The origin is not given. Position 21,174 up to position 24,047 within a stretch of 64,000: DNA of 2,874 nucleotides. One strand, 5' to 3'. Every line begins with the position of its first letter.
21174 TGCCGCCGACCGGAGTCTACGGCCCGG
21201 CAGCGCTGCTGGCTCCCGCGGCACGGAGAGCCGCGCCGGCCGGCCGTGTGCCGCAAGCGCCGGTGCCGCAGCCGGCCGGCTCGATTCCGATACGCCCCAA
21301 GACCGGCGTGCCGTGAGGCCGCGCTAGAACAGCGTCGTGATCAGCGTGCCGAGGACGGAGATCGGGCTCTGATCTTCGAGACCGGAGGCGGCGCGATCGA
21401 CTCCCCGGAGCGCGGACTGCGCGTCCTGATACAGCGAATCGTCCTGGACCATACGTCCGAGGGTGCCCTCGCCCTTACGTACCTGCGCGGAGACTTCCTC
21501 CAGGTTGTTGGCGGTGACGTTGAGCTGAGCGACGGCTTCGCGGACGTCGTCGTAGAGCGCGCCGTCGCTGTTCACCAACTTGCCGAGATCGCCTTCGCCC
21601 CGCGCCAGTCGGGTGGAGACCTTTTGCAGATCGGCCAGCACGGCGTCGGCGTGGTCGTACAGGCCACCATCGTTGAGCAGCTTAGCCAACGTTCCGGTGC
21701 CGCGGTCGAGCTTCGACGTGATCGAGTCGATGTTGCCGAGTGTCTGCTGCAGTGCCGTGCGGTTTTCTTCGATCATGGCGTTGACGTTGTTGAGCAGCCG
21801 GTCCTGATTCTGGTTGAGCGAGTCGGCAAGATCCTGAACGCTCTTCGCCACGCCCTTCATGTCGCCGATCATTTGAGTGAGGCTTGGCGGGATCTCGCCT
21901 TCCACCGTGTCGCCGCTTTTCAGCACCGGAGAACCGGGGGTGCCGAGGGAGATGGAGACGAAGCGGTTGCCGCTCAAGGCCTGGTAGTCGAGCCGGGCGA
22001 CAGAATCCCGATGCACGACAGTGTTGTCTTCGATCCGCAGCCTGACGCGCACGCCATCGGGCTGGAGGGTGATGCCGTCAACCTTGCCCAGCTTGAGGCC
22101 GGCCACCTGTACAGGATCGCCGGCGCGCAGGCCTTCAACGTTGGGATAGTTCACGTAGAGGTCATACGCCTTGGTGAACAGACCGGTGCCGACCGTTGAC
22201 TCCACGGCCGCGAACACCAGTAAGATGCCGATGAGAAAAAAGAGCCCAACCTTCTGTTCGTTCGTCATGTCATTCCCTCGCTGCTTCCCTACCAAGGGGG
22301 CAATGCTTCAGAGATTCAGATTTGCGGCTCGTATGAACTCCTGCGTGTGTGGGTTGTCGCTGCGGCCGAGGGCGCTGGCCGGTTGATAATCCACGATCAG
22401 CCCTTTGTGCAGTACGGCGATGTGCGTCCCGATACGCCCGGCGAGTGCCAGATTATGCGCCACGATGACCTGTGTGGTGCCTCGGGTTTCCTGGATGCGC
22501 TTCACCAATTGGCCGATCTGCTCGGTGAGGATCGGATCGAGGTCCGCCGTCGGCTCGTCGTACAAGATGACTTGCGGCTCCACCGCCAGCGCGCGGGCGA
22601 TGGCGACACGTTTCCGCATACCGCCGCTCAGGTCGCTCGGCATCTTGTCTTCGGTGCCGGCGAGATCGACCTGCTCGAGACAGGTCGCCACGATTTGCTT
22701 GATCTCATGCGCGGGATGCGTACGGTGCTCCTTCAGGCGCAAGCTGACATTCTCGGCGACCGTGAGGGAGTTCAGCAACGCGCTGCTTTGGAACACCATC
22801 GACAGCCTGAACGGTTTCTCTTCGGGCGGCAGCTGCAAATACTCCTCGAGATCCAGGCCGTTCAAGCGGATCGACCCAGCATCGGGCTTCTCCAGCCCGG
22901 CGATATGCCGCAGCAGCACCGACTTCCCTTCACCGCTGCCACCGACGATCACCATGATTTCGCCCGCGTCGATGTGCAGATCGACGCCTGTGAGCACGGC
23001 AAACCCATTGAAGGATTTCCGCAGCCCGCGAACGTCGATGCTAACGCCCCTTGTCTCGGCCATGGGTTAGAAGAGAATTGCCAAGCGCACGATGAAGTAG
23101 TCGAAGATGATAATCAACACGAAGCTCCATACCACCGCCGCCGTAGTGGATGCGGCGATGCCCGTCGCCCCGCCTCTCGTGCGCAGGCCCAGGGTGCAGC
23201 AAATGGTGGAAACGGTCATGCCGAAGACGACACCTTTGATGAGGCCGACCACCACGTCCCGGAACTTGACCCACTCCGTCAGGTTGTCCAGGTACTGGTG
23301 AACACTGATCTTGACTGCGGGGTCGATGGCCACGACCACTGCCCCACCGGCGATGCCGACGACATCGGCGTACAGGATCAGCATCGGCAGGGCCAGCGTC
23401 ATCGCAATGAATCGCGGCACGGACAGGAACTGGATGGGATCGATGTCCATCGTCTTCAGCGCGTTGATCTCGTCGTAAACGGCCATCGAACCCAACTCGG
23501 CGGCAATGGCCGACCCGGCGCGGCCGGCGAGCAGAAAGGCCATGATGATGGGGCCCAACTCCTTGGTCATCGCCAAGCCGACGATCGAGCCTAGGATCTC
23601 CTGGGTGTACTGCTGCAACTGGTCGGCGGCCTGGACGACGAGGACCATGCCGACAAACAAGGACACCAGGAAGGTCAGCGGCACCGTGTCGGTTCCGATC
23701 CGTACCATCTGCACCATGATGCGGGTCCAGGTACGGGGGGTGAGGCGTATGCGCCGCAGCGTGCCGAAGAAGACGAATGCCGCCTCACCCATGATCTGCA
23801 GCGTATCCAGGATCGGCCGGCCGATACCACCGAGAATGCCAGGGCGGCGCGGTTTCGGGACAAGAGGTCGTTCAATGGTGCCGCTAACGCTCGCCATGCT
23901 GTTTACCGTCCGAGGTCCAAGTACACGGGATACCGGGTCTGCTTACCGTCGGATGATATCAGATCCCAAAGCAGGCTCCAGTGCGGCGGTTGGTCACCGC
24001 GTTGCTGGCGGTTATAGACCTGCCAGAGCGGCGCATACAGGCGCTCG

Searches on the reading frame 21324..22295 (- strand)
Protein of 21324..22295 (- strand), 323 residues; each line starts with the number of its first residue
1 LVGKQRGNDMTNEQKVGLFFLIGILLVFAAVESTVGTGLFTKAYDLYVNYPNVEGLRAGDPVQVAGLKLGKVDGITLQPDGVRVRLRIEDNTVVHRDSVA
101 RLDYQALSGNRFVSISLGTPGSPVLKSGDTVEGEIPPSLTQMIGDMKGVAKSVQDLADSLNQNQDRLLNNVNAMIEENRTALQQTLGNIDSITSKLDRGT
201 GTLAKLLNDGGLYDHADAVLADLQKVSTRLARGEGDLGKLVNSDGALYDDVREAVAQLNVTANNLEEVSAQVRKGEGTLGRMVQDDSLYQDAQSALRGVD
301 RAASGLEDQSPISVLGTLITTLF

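Call 6: search_protein_families(library=pfam, proteins=[window:21324-22295:-], max_evalue=0.01)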
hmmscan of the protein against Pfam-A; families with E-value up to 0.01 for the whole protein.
window:21324-22295:- (323 aa): 3 families
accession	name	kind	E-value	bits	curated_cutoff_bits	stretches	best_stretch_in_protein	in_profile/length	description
PF02470.25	MlaD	-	4.2e-16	59.4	25.1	1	43-116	2-79/81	MlaD protein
PF10046.14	BLOC1_2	-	0.00024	21.8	33.4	0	143-197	36-92/96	Biogenesis of lysosome-related organelles complex-1 subunit 2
PF04108.17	ATG17_like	-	0.0042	17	43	1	139-274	132-272/355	Autophagy protein ATG17-like domain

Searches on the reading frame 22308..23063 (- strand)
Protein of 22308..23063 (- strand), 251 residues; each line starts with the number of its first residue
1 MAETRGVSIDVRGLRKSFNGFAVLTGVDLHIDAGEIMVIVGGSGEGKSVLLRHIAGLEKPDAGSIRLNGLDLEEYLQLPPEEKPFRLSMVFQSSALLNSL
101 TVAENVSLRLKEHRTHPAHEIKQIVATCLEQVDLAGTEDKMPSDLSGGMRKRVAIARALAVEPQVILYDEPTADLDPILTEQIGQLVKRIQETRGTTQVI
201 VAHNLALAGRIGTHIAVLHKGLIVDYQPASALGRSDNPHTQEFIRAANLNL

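Call 6: search_protein_families(library=pfam, proteins=[window:22308-23063:-], max_evalue=0.01)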
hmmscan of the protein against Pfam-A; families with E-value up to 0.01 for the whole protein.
window:22308-23063:- (251 aa): 4 families
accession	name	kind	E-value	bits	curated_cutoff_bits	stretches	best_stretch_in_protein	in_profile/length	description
PF00005.33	ABC_tran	-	3.5e-33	115.6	25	1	24-173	1-137/137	ABC transporter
PF13304.12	AAA_21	-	0.00015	22.3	27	0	143-202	236-296/304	AAA domain, putative AbiEii toxin, Type IV TA system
PF02463.25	SMC_N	-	0.0013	18.6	40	1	35-202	25-195/220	RecF/RecN/SMC N terminal domain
PF09818.15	ABC_ATPase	-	0.0049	16.4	23.2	0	30-54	76-99/283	P-loop domain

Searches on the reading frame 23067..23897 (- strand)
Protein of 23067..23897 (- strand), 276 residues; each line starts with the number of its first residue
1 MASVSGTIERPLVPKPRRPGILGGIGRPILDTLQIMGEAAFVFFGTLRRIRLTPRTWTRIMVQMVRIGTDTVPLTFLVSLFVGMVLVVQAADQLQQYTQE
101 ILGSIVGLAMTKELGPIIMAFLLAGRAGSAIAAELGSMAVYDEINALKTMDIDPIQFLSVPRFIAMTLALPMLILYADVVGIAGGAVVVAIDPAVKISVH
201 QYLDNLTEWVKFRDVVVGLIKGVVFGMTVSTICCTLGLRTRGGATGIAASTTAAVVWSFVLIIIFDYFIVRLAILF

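Call 6: search_protein_families(library=pfam, proteins=[window:23067-23897:-], max_evalue=0.01)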
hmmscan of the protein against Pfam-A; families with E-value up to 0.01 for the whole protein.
window:23067-23897:- (276 aa): 1 family
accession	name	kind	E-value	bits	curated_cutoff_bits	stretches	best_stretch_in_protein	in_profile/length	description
PF02405.21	MlaE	-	5e-69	232.6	22.5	1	61-270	2-210/212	Permease MlaE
